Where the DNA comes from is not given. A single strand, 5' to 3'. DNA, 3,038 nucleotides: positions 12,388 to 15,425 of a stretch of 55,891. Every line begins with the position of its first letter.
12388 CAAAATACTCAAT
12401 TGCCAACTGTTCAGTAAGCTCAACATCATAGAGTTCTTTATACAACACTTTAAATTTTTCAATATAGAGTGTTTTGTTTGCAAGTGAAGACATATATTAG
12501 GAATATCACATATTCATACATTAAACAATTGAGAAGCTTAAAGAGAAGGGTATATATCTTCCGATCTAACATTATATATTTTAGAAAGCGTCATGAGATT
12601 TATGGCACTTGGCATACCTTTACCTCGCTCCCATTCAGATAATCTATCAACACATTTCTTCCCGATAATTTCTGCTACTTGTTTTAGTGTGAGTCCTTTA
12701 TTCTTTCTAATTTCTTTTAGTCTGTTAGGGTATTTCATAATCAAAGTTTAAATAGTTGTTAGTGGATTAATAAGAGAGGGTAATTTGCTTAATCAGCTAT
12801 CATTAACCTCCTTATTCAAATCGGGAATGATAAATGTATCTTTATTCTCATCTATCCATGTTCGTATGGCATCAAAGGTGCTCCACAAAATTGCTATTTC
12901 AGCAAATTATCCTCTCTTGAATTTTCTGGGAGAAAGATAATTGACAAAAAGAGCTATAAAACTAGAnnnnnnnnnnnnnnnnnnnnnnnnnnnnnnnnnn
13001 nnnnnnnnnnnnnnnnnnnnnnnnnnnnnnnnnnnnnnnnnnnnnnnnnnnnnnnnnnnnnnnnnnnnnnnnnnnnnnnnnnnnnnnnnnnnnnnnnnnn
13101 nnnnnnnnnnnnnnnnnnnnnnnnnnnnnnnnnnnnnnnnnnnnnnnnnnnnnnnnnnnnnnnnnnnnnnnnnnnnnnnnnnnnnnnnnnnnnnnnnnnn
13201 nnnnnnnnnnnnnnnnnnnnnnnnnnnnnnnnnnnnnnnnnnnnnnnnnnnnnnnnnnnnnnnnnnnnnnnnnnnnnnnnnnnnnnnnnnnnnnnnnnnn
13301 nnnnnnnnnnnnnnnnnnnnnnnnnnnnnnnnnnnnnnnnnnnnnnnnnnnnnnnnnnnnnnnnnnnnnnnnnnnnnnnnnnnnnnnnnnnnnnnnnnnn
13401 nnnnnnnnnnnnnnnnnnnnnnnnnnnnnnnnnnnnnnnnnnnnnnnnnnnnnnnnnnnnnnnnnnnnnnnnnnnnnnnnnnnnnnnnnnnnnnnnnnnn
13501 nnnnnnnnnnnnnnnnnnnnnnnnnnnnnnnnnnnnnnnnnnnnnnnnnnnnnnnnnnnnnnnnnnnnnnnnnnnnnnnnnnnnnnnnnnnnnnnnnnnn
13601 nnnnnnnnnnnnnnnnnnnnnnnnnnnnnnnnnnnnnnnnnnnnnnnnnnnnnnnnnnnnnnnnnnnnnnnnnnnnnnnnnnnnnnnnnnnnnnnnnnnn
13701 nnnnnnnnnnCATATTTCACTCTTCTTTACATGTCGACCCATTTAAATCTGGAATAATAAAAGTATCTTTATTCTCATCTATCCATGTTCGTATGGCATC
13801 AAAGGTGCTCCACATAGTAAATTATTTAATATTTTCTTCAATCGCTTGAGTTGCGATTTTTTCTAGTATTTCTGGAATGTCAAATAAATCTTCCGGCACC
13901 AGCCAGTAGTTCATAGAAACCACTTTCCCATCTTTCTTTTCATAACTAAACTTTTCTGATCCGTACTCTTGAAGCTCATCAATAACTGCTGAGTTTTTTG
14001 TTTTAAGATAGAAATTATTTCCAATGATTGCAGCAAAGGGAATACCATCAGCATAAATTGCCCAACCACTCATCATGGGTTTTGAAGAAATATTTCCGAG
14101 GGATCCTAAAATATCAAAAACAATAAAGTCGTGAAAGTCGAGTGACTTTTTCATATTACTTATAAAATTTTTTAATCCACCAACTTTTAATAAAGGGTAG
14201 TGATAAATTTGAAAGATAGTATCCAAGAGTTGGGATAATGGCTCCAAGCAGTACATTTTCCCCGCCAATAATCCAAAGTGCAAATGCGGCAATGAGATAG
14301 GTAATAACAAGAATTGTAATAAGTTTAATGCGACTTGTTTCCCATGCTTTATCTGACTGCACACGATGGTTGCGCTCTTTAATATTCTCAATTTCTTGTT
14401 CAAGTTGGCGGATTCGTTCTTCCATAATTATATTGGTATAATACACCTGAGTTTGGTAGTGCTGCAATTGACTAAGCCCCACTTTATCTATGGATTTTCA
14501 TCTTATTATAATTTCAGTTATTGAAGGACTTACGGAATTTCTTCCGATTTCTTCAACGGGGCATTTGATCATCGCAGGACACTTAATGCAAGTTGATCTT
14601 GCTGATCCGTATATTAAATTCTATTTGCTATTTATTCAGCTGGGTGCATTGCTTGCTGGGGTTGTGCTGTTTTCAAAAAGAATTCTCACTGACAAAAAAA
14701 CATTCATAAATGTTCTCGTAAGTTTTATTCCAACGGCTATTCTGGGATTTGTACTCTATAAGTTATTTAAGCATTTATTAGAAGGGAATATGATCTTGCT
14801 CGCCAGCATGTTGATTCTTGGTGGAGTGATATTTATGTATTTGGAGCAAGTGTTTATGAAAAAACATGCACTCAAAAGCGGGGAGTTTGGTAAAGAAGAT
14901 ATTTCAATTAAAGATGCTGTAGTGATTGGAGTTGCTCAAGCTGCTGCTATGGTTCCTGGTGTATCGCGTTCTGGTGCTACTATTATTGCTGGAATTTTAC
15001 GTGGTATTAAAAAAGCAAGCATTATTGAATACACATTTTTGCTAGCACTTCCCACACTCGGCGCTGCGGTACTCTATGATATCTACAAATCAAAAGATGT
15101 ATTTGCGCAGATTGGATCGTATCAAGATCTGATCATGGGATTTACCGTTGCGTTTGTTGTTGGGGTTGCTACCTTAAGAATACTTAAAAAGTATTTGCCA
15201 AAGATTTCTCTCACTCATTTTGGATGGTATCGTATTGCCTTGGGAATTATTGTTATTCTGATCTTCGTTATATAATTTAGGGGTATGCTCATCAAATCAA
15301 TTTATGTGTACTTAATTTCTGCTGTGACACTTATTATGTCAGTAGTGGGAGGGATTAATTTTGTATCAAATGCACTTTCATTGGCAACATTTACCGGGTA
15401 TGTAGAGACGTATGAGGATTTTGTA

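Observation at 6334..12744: AAA+ ATPase / S8 protease pair with a divergent TIR protein: candidate three-part defence module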

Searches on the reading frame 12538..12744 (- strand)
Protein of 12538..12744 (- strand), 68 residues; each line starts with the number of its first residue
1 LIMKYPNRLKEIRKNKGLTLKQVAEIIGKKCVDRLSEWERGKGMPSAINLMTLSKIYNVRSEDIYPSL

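Call 3: search_protein_families(library=pfam, proteins=[window:12538-12744:-], max_evalue=0.01)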
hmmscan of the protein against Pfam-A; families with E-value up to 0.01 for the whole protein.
window:12538-12744:- (68 aa): 3 families
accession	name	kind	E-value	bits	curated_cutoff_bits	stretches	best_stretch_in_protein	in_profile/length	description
PF01381.28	HTH_3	-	7.4e-12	45.6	23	1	9-62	1-53/55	Helix-turn-helix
PF12844.13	HTH_19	-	1.1e-08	35.3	30.2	1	7-60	2-54/64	Helix-turn-helix domain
PF13560.12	HTH_31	-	0.00044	20.9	27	1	8-47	5-44/64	Helix-turn-helix domain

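Call 4: search_protein_families(library=padloc, proteins=[window:12538-12744:-], max_evalue=0.01)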
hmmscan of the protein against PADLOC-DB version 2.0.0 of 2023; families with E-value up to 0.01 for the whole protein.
window:12538-12744:- (68 aa): 16 families
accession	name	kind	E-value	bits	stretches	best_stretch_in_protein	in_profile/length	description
PDLC03947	RmrA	-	6.1e-09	33.2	1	5-59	12-65/383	-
PDLC03954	RmrA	-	6.7e-09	33.1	1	6-61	12-66/380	-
PDLC03951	RmrA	-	1e-08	32.6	1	6-61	10-64/400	-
PDLC02926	HTH_VI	-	1e-06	26.9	1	8-61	5-57/92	-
PDLC03948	RmrA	-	4.6e-05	20.5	1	5-59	9-62/397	-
PDLC03667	Control_protein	-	0.00011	20.5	1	6-61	3-61/101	control protein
PDLC03944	RmrA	-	0.00016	18.9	1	6-58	8-59/384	-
PDLC03949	RmrA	-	0.00027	17.9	1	5-60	3-57/363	-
PDLC03956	RmrA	-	0.00028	18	1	6-62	10-66/399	-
PDLC04762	PDC-M64C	-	0.0003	18.8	1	6-43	29-65/97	-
PDLC03265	MTase_II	-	0.00037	18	1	8-55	171-222/333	Type II methyltransferase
PDLC04760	PDC-M64C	-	0.00093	17.5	1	7-64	29-82/93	-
PDLC03952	RmrA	-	0.00099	16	1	6-55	24-72/395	-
PDLC04142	capH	-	0.0011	18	1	1-61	3-62/103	capH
PDLC03664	Control_protein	-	0.0014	17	1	2-61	11-69/74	control protein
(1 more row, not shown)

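Call 44: search_protein_families(library=phrogs, proteins=[window:12538-12744:-], max_evalue=0.01)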
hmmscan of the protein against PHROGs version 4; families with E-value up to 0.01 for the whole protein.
window:12538-12744:- (68 aa): 17 families
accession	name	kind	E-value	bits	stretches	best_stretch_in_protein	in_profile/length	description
phrog_8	-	transcription regulation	4.3e-11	43.9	1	6-59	78-130/346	transcriptional regulator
phrog_3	-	transcription regulation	2.3e-10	41.8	1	1-66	85-147/430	transcriptional repressor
phrog_4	-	transcription regulation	8.6e-08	32.6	1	3-66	135-193/400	transcriptional repressor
phrog_7950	-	transcription regulation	1.1e-07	32.8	1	3-42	6-44/68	transcriptional repressor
phrog_2439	-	transcription regulation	1.7e-07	31.4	1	5-61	8-63/367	transcriptional regulator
phrog_2967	-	transcription regulation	1.2e-06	29.2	1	7-64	13-69/225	transcriptional regulator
phrog_7396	-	unknown function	8.4e-06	26.6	1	8-59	19-72/227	-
phrog_2104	-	unknown function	9.3e-05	23.6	1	6-54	41-88/103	-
phrog_1373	-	transcription regulation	9.6e-05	23.4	1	9-55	68-110/166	transcriptional regulator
phrog_147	-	transcription regulation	0.00017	22.9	1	1-54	1-54/100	transcriptional regulator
phrog_2328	-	transcription regulation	0.0002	22.1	1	7-63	18-73/128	transcriptional repressor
phrog_4836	-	transcription regulation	0.00092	19.8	1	7-54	78-124/194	CII-like regulator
phrog_14076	-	transcription regulation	0.00093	20.7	1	6-50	15-63/86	transcriptional regulator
phrog_6463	-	DNA, RNA and nucleotide metabolism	0.0013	19.3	1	9-64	34-96/208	HTH DNA binding protein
phrog_9908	-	DNA, RNA and nucleotide metabolism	0.0015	18.8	1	4-62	13-70/282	DNA binding protein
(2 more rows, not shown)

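Call 45: search_protein_families(library=ncbifam, proteins=[window:12538-12744:-], max_evalue=0.01)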
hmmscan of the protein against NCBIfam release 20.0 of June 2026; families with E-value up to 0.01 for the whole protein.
window:12538-12744:- (68 aa): 6 families
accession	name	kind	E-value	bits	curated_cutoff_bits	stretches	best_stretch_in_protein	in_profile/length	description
NF041951.1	phage_RstR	subfamily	7.9e-08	32.5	80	1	3-60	1-57/108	RstR family transcriptional repressor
NF007257.0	PRK09706.1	subfamily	2.5e-05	24.1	101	1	7-58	8-58/135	transcriptional repressor DicA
TIGR03830.1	CxxCG_CxxCG_HTH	subfamily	2.9e-05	23.8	61.8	1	6-53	67-115/127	type II TA system antitoxin MqsA family protein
NF007408.0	PRK09943.1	equivalog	0.00074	19.1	211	1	7-60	10-62/185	HTH-type transcriptional regulator PuuR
NF007481.0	PRK10072.1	equivalog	0.0036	17.7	110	1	9-57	38-87/96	HTH-type transcriptional regulator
TIGR00270.2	TIGR00270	equivalog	0.0065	16.3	110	1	4-59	75-129/159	multiprotein bridging factor aMBF1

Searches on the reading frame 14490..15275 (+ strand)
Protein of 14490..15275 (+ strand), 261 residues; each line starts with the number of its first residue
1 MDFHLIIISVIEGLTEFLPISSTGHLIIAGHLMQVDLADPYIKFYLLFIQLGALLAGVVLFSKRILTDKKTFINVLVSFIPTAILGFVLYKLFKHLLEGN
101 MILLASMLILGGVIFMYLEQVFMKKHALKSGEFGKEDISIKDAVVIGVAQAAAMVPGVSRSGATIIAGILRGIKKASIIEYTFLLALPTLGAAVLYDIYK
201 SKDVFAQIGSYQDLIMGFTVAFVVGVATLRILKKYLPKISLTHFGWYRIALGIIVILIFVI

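Call 60: search_protein_families(library=ncbifam, proteins=[window:14490-15275:+], max_evalue=1e-10)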
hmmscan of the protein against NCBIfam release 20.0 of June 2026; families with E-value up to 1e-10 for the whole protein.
window:14490-15275:+ (261 aa): 12 families
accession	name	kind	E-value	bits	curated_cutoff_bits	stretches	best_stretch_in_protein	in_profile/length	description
NF001389.0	PRK00281.1-2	equivalog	1.5e-63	214.7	262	1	5-259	9-264/272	undecaprenyl-diphosphate phosphatase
NF001390.0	PRK00281.1-4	equivalog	2.4e-62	210.9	260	1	5-260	9-267/272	undecaprenyl-diphosphate phosphatase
TIGR00753.1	undec_PP_bacA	equivalog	3.7e-53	180.8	217.5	1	6-252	2-255/255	undecaprenyl-diphosphatase UppP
NF001391.0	PRK00281.1-5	equivalog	1.3e-50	172.4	293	1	5-260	9-274/279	undecaprenyl-diphosphate phosphatase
NF001388.0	PRK00281.1-1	equivalog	3.2e-47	161.4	362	1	6-260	11-273/273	undecaprenyl-diphosphate phosphatase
NF001392.0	PRK00281.2-1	equivalog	7.6e-47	160.1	308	2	73-259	92-272/280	undecaprenyl-diphosphate phosphatase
NF001393.0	PRK00281.2-4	equivalog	2.4e-37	128.8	284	1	73-260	87-265/266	undecaprenyl-diphosphate phosphatase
NF001397.0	PRK00281.3-4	equivalog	1.7e-35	123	363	1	4-259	5-278/281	undecaprenyl-diphosphate phosphatase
NF001394.0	PRK00281.2-5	equivalog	4.2e-35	121.6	311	1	68-258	88-274/281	undecaprenyl-diphosphate phosphatase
NF001395.0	PRK00281.3-1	equivalog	1.1e-22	80.8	394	1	6-260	10-304/306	undecaprenyl-diphosphate phosphatase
NF001396.0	PRK00281.3-3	equivalog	3.5e-21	76.2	382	1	5-258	7-263/264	undecaprenyl-diphosphate phosphatase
NF001398.0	PRK00281.3-5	equivalog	1.2e-19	71.2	354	1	5-258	7-269/278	undecaprenyl-diphosphate phosphatase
